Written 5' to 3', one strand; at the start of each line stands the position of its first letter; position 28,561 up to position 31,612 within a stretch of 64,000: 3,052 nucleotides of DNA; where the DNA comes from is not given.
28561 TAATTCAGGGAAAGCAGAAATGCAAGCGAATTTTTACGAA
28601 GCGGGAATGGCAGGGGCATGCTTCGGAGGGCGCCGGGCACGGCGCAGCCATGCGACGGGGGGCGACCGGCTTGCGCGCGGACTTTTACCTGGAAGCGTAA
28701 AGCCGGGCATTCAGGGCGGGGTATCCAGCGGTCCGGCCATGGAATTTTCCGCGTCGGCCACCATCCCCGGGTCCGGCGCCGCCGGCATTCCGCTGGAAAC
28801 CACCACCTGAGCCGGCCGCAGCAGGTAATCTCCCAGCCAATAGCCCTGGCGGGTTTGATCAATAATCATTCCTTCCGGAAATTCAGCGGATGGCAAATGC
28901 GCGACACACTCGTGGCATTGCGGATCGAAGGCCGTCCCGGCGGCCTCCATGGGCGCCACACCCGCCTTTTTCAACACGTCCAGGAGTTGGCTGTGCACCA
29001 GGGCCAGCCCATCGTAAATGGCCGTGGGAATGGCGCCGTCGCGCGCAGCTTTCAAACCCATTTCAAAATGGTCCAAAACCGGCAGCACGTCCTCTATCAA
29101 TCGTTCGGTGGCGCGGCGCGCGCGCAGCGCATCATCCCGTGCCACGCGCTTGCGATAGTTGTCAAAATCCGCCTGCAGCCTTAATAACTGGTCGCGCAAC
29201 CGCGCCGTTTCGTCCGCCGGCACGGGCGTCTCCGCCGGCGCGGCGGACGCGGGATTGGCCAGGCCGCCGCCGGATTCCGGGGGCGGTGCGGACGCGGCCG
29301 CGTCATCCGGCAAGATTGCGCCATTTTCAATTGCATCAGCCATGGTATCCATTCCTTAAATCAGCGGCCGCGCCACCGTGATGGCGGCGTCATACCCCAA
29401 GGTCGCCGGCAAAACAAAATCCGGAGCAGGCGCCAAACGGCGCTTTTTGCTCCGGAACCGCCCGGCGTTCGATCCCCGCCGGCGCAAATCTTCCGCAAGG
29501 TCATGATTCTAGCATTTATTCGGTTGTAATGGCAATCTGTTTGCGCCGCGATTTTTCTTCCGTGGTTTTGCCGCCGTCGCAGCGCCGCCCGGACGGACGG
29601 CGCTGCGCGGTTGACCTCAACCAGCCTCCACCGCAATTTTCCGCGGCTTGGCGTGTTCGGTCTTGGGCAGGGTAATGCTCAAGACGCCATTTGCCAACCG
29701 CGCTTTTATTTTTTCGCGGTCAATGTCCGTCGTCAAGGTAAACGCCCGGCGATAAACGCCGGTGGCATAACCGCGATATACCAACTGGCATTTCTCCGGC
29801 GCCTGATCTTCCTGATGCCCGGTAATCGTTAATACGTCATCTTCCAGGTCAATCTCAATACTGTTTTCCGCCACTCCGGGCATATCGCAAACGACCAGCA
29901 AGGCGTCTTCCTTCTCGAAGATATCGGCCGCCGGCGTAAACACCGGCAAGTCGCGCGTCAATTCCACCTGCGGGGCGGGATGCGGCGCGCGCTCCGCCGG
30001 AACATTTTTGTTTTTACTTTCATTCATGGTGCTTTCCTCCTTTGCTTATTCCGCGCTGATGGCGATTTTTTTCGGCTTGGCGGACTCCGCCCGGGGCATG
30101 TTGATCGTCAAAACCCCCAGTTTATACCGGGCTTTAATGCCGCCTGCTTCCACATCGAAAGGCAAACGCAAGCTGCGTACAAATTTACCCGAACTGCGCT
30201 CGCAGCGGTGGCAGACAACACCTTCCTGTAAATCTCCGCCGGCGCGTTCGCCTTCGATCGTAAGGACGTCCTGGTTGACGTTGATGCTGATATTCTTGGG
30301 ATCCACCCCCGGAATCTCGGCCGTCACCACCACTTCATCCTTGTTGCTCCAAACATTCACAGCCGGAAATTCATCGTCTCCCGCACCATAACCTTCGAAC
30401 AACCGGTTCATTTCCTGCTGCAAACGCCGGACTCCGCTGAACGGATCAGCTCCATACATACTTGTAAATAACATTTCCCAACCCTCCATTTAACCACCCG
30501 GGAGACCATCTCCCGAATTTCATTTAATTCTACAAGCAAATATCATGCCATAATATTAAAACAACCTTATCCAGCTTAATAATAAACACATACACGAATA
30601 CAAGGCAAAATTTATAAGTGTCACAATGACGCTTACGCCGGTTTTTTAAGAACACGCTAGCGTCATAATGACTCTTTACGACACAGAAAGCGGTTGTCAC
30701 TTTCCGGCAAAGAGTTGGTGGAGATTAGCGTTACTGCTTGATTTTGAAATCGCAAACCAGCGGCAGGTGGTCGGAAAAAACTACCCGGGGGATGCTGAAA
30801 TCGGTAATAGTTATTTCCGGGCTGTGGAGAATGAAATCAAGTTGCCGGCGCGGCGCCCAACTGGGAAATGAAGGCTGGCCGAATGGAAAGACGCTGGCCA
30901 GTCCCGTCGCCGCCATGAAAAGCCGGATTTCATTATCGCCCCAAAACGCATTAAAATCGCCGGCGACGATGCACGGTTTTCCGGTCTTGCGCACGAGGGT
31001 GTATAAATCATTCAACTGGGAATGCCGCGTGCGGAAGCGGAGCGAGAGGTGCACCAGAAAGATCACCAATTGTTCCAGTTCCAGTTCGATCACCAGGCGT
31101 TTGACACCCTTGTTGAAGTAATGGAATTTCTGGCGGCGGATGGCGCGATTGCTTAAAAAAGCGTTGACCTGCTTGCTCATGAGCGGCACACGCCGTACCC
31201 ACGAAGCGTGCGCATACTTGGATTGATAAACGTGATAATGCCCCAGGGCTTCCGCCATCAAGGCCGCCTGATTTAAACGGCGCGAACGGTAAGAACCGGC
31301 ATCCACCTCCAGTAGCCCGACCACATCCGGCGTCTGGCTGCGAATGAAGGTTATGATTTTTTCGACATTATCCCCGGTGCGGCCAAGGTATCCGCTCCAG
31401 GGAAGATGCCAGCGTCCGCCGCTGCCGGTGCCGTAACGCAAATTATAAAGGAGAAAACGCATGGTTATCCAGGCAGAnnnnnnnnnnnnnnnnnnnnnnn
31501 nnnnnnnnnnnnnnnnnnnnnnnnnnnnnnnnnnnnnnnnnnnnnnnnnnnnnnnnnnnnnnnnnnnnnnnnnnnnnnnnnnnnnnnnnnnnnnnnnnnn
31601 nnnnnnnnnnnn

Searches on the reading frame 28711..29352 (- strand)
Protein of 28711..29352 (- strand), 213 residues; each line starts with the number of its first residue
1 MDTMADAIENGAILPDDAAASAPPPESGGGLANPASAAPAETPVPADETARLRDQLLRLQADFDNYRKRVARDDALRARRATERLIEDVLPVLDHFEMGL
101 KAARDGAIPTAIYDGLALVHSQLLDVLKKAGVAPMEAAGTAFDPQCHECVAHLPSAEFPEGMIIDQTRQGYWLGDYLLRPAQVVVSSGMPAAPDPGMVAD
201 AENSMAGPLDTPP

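Call 29: search_protein_families(library=pfam, proteins=[window:28711-29352:-], max_evalue=0.001)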
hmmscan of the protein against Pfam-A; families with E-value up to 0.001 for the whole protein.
window:28711-29352:- (213 aa): 1 family
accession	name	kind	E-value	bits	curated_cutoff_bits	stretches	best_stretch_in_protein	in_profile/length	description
PF01025.24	GrpE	-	1.4e-37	129.4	25.8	1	48-186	26-164/165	GrpE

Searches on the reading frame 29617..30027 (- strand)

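Call 30: search_protein_families(library=pfam, proteins=[window:29617-30027:-], max_evalue=0.001)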
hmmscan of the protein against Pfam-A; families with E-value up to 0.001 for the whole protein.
window:29617-30027:- (136 aa): 1 family
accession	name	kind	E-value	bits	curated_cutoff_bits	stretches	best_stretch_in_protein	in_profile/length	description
PF00011.27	HSP20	-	1.1e-21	77.2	20.8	1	35-133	1-101/102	Hsp20/alpha crystallin family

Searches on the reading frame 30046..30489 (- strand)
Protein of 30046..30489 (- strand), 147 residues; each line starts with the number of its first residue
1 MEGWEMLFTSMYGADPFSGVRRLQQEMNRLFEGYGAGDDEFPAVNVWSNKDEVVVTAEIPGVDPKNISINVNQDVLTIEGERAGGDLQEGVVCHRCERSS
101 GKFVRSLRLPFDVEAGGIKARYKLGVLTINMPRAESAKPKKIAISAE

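Call 30: search_protein_families(library=pfam, proteins=[window:30046-30489:-], max_evalue=0.001)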
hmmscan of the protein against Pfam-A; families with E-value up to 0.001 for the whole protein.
window:30046-30489:- (147 aa): 2 families
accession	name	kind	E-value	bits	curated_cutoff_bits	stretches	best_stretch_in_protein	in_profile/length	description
PF00011.27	HSP20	-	6e-21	74.9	20.8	1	46-144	2-101/102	Hsp20/alpha crystallin family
PF17886.7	ArsA_HSP20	-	0.00051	20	22.5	1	51-131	2-63/63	HSP20-like domain found in ArsA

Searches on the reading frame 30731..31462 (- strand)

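Call 30: search_protein_families(library=pfam, proteins=[window:30731-31462:-], max_evalue=0.001)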
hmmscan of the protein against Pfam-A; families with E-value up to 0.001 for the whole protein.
window:30731-31462:- (243 aa): 2 families
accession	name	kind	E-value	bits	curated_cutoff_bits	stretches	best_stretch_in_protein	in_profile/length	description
PF03372.29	Exo_endo_phos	-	2.4e-17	63.8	24.5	1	32-232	11-225/225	Endonuclease/Exonuclease/phosphatase family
PF14529.12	Exo_endo_phos_2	-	9e-05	22.8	27.4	1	147-235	15-116/117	Endonuclease-reverse transcriptase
